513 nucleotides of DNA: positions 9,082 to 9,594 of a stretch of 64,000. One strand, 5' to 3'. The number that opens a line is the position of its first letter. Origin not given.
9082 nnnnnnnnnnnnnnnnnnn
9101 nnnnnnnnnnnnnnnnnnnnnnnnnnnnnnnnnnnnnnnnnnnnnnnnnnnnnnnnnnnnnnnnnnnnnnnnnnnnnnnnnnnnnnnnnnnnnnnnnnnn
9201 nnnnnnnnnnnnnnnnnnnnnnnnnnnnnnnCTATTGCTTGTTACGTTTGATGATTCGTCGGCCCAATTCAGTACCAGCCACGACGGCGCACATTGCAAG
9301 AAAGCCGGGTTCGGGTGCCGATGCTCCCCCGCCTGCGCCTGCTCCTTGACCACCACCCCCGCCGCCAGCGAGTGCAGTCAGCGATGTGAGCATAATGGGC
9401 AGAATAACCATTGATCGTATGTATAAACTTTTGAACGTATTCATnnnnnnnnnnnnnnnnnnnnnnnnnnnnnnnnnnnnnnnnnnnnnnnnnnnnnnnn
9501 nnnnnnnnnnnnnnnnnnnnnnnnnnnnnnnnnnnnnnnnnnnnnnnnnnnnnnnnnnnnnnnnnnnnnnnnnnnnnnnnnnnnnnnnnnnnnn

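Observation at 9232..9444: A 70-aa protein that is almost nothing but a sorting signal: signal peptide plus Gly-rich linker plus PEP-CTERM-like tail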

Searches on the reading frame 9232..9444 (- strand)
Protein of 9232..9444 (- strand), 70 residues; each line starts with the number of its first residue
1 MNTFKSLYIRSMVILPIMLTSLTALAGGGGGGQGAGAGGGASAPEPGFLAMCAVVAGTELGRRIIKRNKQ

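Call 3: search_protein_families(library=ncbifam, proteins=[window:9232-9444:-], max_evalue=10)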
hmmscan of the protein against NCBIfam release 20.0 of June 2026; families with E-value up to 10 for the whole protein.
window:9232-9444:- (70 aa): 1 family
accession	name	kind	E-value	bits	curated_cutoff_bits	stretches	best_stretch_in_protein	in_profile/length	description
NF041599.1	reg_PtrA_PA2808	domain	0.085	12.8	31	1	9-30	4-25/46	co-regulatory protein PtrA N-terminal domain-containing protein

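Call 4: search_protein_families(library=pfam, proteins=[window:9232-9444:-], max_evalue=10)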
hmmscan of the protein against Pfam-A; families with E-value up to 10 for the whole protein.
window:9232-9444:- (70 aa): 0 families

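Call 8: find_homologous_proteins(query=window:9235-9444:-, max_evalue=10)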
Query seq(70 aa) (70 aa): 4 proteins with E <= 10 among 1088 candidates.
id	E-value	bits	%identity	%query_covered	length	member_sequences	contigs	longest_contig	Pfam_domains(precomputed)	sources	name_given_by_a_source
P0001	2.4e-35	137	96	100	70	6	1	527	-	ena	-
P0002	1.0e-23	100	88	83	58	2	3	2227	-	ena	-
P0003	3.7e-22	95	96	76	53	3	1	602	-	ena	-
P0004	7.6e-18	81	60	100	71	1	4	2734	-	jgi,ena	-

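Call 11: find_encoding_contigs(protein=P0004, flank=10000)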
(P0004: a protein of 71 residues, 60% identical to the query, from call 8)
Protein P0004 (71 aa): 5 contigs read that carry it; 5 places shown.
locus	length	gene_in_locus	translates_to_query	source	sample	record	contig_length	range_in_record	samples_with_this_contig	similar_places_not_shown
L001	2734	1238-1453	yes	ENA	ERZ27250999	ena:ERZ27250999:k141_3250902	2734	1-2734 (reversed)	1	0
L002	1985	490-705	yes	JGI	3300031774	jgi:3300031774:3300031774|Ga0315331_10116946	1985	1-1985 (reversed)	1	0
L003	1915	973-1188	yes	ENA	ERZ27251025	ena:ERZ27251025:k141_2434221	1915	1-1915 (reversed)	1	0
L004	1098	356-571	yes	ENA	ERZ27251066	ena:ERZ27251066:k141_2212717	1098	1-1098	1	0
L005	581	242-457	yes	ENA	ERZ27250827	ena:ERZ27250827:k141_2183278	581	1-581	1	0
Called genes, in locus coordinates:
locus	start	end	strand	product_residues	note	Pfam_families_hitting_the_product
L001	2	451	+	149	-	?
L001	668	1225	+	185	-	PF07963:N_methyl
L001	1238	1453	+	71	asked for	-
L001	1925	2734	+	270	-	?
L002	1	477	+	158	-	?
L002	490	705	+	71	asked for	-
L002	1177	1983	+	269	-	?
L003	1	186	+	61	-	?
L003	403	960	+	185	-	PF07963:N_methyl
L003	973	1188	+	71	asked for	-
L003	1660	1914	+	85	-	?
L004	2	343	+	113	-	?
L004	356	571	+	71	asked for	-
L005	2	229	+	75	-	?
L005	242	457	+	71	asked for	-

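Call 12: find_related_loci(query=A1, collection=genome_contigs, flank=10000)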
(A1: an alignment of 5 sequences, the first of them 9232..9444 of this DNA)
Query A1 (70 aa) in genome_contigs; peptide patterns used: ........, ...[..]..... (x = any residue, [..] = any of these).
254 stretches matched a pattern, but none encodes a relative of the query by tblastn (E <= 1e-3).

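Call 13: find_related_loci(query=A1, collection=metagenome_contigs, flank=10000)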
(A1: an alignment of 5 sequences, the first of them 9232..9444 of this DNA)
Query A1 (70 aa) in metagenome_contigs; peptide patterns used: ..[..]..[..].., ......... (x = any residue, [..] = any of these).
116 stretches matched a pattern; 2 encode a relative of the query (tblastn E <= 1e-3); 2 distinct loci.
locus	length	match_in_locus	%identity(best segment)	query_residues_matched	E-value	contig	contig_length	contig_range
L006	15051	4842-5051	100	1-70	7e-43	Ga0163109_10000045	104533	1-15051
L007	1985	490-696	60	1-70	6e-16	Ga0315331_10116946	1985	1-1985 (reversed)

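Call 33: search_protein_representatives(alignment_id=A1)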
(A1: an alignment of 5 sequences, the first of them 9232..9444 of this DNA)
Query: 5 sequences, 70 profile positions. Proteins with E-value up to 0.001 (for the whole library): 4; up to 1e-10: 3; up to 1e-30: 0. The best 4 are listed.
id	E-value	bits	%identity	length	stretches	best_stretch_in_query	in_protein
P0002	5.8e-30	119.2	-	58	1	12-69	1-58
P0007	2.0e-25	104.7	-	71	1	1-69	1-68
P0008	2.4e-20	88.5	-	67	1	4-69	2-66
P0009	6.1e-06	42.3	-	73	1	1-64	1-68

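Call 35: search_protein_families(library=ncbifam, proteins=[P0009, P0008, P0007, P0004], max_evalue=10)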
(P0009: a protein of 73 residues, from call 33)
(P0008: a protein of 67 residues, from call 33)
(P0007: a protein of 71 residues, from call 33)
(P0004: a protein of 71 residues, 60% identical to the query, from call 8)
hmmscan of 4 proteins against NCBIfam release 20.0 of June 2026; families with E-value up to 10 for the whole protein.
P0009 (73 aa): 0 families

P0008 (67 aa): 0 families

P0007 (71 aa): 2 families
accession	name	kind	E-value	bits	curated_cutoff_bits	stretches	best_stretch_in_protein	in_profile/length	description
NF009472.0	PRK12834.1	equivalog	0.62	8.4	476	1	26-65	510-548/550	FAD-binding dehydrogenase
NF033865.1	fusolisin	equivalog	1.7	6.6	999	1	17-42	10-37/1006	fusolisin family autotransporter serine protease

P0004 (71 aa): 2 families
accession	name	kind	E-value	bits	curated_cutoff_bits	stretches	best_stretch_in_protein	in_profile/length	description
NF033865.1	fusolisin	equivalog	0.48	8.4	999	1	9-35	10-33/1006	fusolisin family autotransporter serine protease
NF041599.1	reg_PtrA_PA2808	domain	0.73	9.8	31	1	1-30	1-25/46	co-regulatory protein PtrA N-terminal domain-containing protein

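Call 36: search_protein_families(library=pfam, proteins=[P0009, P0008, P0007, P0004], max_evalue=10)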
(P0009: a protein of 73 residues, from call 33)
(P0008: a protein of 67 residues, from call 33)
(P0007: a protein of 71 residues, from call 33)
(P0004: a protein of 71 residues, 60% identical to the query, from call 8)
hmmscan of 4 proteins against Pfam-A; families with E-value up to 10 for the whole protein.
P0009 (73 aa): 1 family
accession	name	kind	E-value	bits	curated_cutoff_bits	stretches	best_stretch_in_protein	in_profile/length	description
PF07589.16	PEP-CTERM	-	0.11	13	20.7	1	44-67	3-24/24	PEP-CTERM motif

P0008 (67 aa): 0 families

P0007 (71 aa): 0 families

P0004 (71 aa): 0 families

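Call 37: find_encoding_contigs(protein=P0009, flank=10000)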
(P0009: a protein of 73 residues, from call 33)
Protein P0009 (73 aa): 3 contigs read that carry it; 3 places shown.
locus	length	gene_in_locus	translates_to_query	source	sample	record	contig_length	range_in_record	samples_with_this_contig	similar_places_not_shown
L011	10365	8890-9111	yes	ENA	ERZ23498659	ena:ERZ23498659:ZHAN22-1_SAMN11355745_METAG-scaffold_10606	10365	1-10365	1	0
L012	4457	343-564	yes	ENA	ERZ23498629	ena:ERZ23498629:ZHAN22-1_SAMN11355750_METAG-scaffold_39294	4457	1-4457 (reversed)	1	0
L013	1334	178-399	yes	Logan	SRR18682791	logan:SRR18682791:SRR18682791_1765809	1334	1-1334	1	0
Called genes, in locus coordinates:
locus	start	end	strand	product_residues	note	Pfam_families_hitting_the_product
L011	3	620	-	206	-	?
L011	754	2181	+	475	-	PF01565:FAD_binding_4, PF04030:ALO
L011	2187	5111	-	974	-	PF01833:TIG (weak), PF20144:TIG_SUH (faint), PF01833:TIG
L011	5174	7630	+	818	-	PF00488:MutS_V, PF20297:MSSS (weak), PF01713:Smr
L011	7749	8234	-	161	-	PF00633:HHH (faint), PF12836:HHH_3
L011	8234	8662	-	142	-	PF14520:HHH_5 (faint), PF14579:HHH_6 (weak), PF12836:HHH_3, PF14716:HHH_8 (faint), PF00633:HHH (faint)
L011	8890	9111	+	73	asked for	-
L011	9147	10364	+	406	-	?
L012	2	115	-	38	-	?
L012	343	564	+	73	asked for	-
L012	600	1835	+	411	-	PF00682:HMGL-like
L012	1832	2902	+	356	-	PF01300:Sua5_yciO_yrdC, PF03481:Sua5_C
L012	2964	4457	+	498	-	?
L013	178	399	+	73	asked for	-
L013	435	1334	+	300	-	?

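Call 38: find_encoding_contigs(protein=P0008, flank=10000)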
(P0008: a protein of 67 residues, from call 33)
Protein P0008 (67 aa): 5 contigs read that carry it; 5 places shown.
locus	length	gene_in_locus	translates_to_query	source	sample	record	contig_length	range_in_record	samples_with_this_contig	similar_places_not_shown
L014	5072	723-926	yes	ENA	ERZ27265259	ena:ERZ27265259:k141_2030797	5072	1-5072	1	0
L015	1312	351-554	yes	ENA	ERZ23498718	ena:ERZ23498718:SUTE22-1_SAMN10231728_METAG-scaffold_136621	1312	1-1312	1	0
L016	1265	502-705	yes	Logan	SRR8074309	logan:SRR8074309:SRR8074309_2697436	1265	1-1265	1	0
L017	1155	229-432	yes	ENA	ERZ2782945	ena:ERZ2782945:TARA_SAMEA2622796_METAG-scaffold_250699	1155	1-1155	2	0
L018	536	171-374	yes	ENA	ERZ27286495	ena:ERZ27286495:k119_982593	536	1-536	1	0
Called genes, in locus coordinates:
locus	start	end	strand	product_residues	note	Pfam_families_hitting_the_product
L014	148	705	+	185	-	PF07963:N_methyl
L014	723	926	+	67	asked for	-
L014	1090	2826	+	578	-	PF02517:Rce1-like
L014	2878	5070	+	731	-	?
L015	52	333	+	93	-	-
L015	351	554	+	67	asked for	-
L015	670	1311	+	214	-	?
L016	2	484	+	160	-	?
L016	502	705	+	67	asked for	-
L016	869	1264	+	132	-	?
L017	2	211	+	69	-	?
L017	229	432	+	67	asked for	-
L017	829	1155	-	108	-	?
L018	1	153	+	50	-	?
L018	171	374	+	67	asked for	-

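Call 39: find_encoding_contigs(protein=P0007, flank=10000)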
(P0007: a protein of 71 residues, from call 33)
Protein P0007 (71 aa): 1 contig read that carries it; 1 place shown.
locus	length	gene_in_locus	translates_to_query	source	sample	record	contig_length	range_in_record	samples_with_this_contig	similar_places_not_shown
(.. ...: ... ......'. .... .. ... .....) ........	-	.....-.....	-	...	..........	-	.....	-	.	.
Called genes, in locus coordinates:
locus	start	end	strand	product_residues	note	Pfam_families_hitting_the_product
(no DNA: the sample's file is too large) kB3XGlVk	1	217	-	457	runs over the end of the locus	PF07394:DUF1501, PF07586:HXXSHH (faint)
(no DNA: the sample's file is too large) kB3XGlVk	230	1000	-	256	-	-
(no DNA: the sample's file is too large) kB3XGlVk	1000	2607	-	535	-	PF07583:PSCyt2 (weak), PF07624:PSD2 (faint)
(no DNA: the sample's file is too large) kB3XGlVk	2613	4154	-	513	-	PF17957:Big_7 (weak)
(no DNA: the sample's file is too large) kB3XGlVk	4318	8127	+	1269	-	PF13517:FG-GAP_3, PF01839:FG-GAP (weak)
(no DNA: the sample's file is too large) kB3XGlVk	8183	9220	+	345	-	-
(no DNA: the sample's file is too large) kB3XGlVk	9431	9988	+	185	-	PF07963:N_methyl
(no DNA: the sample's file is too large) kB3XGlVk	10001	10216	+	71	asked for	-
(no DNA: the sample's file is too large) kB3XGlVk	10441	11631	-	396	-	-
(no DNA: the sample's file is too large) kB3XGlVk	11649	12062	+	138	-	?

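Call 66: predict_structure(alignment_id=A1)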
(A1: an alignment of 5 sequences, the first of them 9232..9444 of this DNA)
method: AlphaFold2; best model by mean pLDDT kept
length: 70 residues; sequences in the alignment: 5
mean_pLDDT: 66.5   pTM: 0.33
mean pLDDT of the five models: 66.5, 65.8, 65.4, 60.8, 60.5
residues with pLDDT >= 90: 4; 70-90: 20; 50-70: 37; < 50: 9
segments of 3 or more residues with pLDDT < 50: none
pLDDT, mean of each block of 10 residues (from residue 1): 61 64 50 51 76 89 76
secondary structure, 60 per line:
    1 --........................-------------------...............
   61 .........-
elements in order: H3-26 H46-69

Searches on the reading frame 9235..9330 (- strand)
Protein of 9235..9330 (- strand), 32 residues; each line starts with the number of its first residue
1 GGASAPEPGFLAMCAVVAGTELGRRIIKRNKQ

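Call 49: search_protein_families(library=ncbifam, proteins=[window:9235-9330:-], max_evalue=10)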
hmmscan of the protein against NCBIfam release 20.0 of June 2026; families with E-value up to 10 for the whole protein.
seq(32 aa): 0 families

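Call 50: search_protein_families(library=pfam, proteins=[window:9235-9330:-], max_evalue=10)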
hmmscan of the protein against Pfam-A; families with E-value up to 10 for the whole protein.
seq(32 aa): 0 families
